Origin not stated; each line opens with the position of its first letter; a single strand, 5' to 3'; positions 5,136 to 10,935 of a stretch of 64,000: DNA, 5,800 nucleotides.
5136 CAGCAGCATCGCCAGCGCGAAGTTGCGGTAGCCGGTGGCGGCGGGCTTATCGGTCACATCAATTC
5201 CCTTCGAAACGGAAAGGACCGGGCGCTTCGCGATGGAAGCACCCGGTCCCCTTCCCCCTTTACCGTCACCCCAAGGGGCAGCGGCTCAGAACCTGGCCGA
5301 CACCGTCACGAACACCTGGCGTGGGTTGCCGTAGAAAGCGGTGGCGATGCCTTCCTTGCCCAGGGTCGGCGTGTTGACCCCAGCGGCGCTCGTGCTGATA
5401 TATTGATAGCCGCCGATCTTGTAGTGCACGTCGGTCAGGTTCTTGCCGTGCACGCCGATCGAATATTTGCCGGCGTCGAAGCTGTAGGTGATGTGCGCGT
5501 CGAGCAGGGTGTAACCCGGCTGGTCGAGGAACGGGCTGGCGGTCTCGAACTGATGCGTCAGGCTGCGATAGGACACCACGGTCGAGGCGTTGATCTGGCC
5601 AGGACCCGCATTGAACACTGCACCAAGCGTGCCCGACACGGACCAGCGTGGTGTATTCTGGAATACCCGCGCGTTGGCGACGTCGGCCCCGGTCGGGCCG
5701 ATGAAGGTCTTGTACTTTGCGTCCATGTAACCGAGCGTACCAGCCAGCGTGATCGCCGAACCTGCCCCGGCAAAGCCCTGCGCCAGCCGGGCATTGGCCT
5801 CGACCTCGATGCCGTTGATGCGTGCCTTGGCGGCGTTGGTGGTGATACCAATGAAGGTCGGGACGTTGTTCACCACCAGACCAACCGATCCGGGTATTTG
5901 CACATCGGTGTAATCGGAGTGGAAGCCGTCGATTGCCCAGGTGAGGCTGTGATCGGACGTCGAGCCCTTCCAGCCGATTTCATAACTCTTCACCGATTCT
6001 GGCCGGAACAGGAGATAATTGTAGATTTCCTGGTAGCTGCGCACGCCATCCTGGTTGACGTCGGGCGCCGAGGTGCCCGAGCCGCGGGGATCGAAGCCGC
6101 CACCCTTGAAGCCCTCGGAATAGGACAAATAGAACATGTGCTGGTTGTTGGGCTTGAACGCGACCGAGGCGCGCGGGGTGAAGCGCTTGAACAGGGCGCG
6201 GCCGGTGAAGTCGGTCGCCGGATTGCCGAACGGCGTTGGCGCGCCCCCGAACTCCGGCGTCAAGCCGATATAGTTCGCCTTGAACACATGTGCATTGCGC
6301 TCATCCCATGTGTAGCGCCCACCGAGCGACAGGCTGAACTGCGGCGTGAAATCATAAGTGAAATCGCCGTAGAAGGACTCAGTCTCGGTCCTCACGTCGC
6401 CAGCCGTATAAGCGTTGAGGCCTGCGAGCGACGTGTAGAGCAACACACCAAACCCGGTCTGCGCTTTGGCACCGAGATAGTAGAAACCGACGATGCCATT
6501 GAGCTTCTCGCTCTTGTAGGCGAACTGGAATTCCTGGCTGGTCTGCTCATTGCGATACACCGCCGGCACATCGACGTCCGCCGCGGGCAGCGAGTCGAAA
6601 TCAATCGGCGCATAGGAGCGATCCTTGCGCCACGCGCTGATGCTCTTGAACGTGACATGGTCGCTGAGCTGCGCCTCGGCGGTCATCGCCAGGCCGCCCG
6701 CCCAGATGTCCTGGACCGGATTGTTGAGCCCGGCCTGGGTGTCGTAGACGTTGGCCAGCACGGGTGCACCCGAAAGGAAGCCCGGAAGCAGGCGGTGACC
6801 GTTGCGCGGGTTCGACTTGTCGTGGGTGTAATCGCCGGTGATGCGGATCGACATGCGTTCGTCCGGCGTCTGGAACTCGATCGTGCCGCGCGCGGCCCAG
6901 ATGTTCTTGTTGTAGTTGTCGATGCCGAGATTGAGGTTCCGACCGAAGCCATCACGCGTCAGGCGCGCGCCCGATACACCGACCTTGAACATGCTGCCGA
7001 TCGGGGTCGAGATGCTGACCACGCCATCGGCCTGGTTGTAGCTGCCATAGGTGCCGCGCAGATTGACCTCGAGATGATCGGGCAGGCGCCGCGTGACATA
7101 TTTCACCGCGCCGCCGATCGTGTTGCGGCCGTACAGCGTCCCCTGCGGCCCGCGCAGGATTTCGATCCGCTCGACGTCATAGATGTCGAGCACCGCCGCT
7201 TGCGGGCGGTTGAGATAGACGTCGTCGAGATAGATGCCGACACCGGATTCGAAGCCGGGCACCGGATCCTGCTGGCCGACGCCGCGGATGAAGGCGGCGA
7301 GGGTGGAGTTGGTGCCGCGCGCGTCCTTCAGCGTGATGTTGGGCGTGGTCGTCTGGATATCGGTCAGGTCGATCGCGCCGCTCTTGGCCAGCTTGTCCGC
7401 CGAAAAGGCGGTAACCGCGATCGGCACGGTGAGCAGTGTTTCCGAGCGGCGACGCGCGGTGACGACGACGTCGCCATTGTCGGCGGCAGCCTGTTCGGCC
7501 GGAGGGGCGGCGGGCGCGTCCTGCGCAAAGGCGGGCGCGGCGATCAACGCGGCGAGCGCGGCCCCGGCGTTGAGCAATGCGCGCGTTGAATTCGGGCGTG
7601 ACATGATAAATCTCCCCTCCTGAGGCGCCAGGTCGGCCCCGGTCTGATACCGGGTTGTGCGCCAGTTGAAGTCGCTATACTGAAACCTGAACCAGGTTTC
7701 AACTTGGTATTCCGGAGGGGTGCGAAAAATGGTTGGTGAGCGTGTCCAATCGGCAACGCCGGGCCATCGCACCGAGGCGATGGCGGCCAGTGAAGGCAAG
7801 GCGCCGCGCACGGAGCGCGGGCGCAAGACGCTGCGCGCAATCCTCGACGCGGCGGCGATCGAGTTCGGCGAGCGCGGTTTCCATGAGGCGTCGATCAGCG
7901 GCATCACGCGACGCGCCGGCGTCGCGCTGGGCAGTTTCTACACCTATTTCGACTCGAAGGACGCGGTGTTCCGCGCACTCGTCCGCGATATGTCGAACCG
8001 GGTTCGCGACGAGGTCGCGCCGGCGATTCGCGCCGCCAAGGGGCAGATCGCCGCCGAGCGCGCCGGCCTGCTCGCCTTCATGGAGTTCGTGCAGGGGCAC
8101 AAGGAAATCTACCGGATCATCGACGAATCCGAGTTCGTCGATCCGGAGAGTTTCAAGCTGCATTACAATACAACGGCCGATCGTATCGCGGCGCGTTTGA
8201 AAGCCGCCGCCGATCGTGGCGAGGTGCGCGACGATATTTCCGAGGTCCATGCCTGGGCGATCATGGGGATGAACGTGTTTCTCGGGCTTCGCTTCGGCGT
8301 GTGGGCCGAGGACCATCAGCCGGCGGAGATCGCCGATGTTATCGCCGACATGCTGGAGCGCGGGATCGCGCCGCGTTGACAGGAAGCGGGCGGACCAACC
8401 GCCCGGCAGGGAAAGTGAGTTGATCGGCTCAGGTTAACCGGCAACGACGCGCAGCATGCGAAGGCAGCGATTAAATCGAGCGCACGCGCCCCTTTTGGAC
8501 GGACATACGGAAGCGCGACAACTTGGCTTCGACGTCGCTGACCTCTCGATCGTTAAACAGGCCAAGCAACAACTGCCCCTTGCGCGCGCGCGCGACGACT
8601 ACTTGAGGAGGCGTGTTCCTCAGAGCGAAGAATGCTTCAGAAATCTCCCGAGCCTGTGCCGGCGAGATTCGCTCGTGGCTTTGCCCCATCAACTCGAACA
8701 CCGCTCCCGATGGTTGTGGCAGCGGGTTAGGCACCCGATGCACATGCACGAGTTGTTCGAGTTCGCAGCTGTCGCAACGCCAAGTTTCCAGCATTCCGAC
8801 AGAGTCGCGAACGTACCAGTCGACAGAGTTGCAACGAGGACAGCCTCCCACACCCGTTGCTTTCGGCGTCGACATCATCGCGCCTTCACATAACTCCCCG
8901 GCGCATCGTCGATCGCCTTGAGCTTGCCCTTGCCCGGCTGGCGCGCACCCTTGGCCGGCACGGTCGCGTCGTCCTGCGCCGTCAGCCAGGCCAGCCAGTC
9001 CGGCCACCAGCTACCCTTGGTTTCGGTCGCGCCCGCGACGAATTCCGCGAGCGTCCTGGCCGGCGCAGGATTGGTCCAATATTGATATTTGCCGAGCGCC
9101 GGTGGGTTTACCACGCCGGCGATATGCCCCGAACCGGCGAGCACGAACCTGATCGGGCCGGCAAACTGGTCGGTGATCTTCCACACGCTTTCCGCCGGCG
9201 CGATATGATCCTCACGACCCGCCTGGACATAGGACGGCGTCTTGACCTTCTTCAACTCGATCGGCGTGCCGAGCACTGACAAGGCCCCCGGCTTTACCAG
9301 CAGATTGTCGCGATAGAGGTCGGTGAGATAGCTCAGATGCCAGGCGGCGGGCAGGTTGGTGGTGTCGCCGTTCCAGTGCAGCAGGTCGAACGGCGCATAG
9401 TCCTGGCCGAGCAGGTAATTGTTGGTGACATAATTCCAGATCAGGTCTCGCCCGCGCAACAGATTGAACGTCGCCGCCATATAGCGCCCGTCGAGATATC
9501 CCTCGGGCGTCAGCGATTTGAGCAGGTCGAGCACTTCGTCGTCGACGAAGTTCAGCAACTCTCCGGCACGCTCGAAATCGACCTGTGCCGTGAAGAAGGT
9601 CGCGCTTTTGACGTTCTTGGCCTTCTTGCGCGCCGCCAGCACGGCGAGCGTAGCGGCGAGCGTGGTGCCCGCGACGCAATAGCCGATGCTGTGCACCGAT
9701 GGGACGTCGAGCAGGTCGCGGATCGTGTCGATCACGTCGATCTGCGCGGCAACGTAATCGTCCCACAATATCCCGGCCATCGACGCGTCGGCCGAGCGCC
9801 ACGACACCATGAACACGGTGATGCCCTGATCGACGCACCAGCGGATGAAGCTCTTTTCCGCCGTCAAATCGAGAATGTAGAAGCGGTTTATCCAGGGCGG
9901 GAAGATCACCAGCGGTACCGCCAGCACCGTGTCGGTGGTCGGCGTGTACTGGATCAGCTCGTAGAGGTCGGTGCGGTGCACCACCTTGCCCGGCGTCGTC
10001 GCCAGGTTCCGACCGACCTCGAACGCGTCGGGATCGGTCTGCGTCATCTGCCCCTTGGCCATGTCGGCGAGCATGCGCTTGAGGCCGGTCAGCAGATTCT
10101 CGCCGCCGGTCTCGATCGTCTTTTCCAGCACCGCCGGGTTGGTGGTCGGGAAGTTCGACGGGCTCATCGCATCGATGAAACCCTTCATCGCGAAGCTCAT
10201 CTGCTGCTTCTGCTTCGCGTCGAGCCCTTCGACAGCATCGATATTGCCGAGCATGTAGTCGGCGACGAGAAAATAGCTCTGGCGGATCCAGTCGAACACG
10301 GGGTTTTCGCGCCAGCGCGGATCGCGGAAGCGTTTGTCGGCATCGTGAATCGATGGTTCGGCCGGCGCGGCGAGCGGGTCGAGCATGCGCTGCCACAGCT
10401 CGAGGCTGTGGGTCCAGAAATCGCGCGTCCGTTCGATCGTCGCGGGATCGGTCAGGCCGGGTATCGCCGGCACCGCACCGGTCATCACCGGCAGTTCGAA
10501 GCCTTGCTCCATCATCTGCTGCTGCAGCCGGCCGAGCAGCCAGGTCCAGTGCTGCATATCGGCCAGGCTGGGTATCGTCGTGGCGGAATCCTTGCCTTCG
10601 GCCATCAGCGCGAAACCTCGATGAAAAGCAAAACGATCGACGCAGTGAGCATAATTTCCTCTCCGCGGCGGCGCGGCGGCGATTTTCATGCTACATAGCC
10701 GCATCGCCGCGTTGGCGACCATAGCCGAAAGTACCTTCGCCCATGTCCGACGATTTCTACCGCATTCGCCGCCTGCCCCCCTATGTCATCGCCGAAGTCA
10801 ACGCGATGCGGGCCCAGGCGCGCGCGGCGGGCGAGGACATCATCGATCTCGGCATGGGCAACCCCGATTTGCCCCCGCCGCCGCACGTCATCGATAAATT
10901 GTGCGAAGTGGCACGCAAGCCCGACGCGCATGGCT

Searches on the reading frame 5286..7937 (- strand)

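Call 75: search_protein_families(library=pfam, proteins=[window:5286-7937:-], max_evalue=0.00001)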
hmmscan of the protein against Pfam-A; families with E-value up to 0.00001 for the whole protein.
window:5286-7937:- (883 aa): 2 families
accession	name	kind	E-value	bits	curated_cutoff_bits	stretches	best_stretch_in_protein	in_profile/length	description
PF00593.30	TonB_dep_Rec_b-barrel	-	7.3e-37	128.7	27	1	362-834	13-436/436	TonB dependent receptor-like, beta-barrel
PF07715.20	Plug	-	2.1e-20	73.6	23.9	1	169-277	3-107/107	TonB-dependent Receptor Plug Domain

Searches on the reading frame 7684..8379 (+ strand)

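Call 75: search_protein_families(library=pfam, proteins=[window:7684-8379:+], max_evalue=0.00001)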
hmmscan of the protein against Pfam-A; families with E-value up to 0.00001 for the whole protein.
window:7684-8379:+ (231 aa): 1 family
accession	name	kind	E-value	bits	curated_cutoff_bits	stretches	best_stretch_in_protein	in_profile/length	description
PF00440.29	TetR_N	-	1.1e-14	54.4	24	1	53-99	1-47/47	Bacterial regulatory proteins, tetR family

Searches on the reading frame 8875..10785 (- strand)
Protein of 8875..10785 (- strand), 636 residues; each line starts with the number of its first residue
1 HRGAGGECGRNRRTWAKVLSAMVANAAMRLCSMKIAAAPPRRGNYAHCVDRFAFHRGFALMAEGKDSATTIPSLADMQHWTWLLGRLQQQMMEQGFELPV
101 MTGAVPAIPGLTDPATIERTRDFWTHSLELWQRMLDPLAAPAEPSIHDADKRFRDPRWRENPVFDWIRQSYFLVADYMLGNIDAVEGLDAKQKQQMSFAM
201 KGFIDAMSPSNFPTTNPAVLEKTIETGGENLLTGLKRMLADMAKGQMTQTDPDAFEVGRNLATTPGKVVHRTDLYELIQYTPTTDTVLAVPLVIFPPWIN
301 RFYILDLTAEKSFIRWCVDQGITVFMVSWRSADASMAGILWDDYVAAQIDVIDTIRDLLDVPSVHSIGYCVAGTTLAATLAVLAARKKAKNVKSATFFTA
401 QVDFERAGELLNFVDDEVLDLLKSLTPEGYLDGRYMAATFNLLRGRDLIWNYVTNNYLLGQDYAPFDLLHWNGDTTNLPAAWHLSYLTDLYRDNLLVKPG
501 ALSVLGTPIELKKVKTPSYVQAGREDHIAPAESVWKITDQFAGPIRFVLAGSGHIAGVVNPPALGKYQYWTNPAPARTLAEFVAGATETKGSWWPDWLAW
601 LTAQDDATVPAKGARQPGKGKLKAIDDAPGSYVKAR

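Call 75: search_protein_families(library=pfam, proteins=[window:8875-10785:-], max_evalue=0.00001)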
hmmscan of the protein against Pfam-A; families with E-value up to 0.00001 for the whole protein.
window:8875-10785:- (636 aa): 2 families
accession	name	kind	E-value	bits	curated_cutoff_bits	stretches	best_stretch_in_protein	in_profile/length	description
PF07167.19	PhaC_N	-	3.7e-66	222.5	23.7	1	150-317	2-173/173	Poly-beta-hydroxybutyrate polymerase (PhaC) N-terminus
PF00561.26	Abhydrolase_1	-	5.7e-15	56.1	25.8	1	319-560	25-244/245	alpha/beta hydrolase fold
